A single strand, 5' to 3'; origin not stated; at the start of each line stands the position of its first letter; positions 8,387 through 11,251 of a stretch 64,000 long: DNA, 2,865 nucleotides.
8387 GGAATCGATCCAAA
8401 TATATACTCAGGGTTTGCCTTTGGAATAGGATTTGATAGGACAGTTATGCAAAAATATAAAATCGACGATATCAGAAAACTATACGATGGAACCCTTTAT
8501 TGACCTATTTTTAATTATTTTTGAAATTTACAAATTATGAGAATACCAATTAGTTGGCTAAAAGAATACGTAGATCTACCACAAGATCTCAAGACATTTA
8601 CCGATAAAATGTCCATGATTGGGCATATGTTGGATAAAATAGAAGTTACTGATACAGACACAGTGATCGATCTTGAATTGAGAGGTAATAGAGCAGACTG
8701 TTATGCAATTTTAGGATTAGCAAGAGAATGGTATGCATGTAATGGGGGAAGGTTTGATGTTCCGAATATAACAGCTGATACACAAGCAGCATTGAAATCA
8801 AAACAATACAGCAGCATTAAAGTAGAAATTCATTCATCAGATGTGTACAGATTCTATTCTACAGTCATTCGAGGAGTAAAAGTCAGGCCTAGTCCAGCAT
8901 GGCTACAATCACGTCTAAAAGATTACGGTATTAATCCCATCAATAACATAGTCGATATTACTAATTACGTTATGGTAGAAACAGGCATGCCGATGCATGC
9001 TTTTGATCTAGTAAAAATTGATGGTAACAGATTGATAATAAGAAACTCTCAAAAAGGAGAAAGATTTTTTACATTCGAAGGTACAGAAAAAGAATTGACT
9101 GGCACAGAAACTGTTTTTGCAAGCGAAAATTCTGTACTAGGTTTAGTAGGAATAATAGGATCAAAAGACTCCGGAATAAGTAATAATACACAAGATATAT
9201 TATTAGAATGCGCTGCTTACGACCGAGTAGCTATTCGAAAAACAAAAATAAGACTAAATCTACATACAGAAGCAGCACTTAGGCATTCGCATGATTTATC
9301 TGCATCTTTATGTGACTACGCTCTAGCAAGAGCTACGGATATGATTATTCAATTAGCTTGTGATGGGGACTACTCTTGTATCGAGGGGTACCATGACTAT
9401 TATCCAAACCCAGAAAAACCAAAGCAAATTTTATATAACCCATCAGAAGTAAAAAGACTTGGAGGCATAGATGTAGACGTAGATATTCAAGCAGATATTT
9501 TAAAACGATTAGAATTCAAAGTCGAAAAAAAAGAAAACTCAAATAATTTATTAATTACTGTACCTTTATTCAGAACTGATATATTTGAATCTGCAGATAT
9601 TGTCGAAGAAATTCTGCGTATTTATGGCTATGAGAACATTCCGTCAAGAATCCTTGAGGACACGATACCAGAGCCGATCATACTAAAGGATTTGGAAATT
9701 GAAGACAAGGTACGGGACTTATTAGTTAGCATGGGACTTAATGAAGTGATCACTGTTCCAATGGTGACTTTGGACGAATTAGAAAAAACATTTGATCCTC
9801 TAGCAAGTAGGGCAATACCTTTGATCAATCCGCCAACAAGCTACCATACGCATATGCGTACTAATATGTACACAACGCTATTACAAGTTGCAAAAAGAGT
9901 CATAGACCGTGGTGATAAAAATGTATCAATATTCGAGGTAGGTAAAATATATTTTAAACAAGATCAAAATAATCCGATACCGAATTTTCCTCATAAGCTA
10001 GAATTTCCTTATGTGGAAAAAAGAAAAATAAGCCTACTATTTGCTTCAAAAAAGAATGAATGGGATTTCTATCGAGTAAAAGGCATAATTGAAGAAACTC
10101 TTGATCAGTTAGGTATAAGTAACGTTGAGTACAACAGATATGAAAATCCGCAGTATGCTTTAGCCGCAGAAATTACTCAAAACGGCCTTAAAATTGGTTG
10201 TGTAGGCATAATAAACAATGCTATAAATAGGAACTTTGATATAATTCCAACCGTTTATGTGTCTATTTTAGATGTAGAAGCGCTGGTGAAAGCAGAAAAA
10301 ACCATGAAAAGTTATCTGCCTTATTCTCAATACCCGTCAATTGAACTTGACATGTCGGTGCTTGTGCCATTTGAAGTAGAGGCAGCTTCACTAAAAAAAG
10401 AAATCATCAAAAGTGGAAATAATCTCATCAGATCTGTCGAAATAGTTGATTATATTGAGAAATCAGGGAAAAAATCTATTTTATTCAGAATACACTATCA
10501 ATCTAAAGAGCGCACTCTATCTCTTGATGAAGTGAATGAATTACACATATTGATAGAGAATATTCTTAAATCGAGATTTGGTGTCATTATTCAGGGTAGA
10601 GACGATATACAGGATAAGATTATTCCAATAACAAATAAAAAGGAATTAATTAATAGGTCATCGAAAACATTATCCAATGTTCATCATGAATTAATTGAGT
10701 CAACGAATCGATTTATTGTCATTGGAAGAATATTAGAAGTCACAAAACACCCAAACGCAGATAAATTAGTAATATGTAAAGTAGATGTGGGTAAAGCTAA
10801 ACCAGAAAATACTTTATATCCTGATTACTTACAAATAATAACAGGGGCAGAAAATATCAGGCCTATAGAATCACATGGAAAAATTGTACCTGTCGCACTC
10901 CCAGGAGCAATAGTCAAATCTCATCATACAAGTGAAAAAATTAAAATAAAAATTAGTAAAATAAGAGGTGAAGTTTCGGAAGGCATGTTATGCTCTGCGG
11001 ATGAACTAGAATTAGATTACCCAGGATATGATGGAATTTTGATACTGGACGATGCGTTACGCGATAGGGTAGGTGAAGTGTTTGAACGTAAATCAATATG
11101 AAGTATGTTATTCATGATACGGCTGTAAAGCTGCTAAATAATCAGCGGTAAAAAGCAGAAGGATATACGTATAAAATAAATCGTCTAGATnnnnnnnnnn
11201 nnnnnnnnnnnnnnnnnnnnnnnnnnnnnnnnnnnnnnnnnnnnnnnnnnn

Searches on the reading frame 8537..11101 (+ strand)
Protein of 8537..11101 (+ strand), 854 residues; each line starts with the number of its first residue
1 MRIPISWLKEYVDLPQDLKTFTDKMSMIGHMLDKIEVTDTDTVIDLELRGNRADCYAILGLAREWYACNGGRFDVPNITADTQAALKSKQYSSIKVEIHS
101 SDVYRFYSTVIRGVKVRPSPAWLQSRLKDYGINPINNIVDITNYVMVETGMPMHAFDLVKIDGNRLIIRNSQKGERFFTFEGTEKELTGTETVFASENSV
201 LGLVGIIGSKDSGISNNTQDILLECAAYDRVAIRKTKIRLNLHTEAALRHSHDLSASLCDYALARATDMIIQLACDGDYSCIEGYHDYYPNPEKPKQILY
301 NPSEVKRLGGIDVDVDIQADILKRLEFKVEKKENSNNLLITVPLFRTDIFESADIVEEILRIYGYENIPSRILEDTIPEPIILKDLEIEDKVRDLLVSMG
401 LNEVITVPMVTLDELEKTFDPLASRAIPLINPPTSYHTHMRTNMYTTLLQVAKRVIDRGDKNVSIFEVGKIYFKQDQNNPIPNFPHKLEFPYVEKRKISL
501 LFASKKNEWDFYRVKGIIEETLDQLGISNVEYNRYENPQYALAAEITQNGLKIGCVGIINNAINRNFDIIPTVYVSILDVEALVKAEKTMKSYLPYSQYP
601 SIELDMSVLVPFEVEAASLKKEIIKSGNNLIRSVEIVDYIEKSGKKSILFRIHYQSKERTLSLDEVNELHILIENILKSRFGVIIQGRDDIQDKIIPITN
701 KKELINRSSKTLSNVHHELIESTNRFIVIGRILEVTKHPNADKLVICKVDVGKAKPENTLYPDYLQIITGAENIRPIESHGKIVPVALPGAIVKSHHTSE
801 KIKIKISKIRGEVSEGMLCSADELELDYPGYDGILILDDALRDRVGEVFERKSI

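Call 87: search_protein_families(library=pfam, proteins=[window:8537-11101:+], max_evalue=0.001)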
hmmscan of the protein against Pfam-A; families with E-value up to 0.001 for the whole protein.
window:8537-11101:+ (854 aa): 5 families
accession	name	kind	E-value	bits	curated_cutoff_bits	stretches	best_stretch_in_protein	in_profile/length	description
PF03483.22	B3_4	-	5.9e-56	189.2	29.3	1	105-274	4-173/174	B3/4 domain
PF17759.6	tRNA_synthFbeta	-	3e-36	125.4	22.4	1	368-579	1-213/214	Phenylalanyl tRNA synthetase beta chain CLM domain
PF03484.21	B5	-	9.5e-18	64.6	28.6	1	300-365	3-67/67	tRNA synthetase B5 domain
PF01588.26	tRNA_bind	-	1.1e-16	61.1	27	1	727-824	1-77/96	Putative tRNA binding domain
PF03147.19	FDX-ACB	-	7.1e-16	58.9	31.1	1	597-685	1-93/94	Ferredoxin-fold anticodon binding domain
